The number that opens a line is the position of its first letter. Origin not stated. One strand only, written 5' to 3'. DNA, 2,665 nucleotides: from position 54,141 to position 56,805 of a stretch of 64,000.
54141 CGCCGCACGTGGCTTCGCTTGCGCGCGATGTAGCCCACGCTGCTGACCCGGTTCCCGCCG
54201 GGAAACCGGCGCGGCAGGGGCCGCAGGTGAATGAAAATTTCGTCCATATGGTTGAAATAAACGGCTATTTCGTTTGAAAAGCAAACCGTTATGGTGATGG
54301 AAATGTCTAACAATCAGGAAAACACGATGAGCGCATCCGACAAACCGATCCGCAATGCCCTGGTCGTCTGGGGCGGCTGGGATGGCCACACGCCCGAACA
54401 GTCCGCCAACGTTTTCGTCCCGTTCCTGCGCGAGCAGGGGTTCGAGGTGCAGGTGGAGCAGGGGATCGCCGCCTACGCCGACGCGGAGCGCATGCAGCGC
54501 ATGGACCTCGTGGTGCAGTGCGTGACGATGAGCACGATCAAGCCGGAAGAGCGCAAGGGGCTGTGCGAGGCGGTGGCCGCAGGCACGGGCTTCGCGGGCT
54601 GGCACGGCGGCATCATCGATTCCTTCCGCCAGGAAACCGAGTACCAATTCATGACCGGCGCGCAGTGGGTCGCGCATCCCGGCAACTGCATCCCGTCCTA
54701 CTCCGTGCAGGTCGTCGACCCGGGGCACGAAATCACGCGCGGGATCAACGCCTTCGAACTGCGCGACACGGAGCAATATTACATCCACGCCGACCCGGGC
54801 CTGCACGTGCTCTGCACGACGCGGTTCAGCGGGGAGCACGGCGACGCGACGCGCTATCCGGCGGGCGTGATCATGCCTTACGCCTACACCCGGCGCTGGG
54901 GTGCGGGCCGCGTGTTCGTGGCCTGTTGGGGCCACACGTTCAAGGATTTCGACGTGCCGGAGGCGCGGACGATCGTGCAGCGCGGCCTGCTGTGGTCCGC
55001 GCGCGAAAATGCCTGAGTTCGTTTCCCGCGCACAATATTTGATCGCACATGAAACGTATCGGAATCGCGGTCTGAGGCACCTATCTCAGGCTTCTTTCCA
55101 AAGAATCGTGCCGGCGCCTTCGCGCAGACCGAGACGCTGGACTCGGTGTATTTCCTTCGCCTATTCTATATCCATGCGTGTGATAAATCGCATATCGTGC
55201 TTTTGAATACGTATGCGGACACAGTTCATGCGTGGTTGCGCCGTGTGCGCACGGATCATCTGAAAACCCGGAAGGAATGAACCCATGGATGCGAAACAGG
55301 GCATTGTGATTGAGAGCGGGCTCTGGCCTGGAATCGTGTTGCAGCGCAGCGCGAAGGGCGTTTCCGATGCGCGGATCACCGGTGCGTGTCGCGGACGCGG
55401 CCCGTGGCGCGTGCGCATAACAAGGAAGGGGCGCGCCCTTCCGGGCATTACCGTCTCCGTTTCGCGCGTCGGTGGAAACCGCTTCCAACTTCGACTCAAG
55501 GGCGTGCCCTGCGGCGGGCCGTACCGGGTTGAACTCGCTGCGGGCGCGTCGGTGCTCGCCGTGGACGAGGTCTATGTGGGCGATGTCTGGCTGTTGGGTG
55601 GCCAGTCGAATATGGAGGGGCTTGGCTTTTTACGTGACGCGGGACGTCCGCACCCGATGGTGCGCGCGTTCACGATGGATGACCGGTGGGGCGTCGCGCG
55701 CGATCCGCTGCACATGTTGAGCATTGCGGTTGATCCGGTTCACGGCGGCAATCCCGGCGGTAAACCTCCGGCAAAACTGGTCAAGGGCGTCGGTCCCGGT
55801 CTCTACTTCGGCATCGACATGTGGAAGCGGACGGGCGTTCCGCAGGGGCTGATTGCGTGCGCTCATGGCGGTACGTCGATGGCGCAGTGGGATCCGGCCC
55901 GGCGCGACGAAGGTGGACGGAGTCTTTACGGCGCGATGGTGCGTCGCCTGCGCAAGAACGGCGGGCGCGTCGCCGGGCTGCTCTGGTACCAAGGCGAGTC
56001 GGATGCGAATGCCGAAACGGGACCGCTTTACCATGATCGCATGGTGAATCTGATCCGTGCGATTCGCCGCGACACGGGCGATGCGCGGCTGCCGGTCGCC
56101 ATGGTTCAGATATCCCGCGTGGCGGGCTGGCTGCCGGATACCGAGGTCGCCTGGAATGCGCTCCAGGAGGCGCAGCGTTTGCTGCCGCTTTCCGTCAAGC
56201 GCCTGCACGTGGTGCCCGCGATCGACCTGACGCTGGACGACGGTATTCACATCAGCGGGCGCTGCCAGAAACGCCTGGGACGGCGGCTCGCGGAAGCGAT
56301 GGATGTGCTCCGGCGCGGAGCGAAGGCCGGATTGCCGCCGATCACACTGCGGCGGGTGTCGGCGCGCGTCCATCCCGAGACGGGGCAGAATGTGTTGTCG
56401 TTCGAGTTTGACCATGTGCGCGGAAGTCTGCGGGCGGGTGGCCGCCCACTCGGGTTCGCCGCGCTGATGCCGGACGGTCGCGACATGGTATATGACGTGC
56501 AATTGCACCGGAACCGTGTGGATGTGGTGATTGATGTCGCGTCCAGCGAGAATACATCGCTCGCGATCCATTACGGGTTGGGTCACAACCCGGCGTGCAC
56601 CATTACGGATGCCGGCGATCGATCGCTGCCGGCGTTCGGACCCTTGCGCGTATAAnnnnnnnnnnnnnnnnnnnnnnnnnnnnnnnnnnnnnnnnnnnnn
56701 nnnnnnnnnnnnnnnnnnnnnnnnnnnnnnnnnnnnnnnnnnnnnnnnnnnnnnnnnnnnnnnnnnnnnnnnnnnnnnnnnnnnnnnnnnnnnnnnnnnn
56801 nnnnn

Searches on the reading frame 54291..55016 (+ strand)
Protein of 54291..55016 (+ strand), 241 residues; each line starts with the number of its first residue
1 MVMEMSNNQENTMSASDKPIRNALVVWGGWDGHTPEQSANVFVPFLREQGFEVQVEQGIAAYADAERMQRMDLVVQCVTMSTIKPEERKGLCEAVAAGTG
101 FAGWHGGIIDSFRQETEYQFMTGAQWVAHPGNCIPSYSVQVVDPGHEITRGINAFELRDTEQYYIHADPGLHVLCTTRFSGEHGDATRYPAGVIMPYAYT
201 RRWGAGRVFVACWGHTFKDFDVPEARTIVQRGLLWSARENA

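Call 63: search_protein_families(library=pfam, proteins=[window:54291-55016:+], max_evalue=1)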
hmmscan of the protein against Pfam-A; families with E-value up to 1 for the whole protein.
window:54291-55016:+ (241 aa): 2 families
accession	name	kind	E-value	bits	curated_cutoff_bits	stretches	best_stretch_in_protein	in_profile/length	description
PF06283.17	ThuA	-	4.8e-44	151.5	33.4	1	23-235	2-208/209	Trehalose utilisation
PF01887.21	SAM_HAT_N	-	0.16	12.1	26.3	1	108-176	30-98/145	SAM hydroxide adenosyltransferase N-terminal domain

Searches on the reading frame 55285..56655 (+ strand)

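Call 26: search_protein_families(library=pfam, proteins=[window:55285-56655:+], max_evalue=0.001)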
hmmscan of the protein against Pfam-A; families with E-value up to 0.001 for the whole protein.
window:55285-56655:+ (456 aa): 1 family
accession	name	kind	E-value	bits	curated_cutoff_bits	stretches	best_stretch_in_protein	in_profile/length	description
PF03629.24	SASA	-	5.8e-52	177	24.8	1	99-339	2-224/226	Carbohydrate esterase, sialic acid-specific acetylesterase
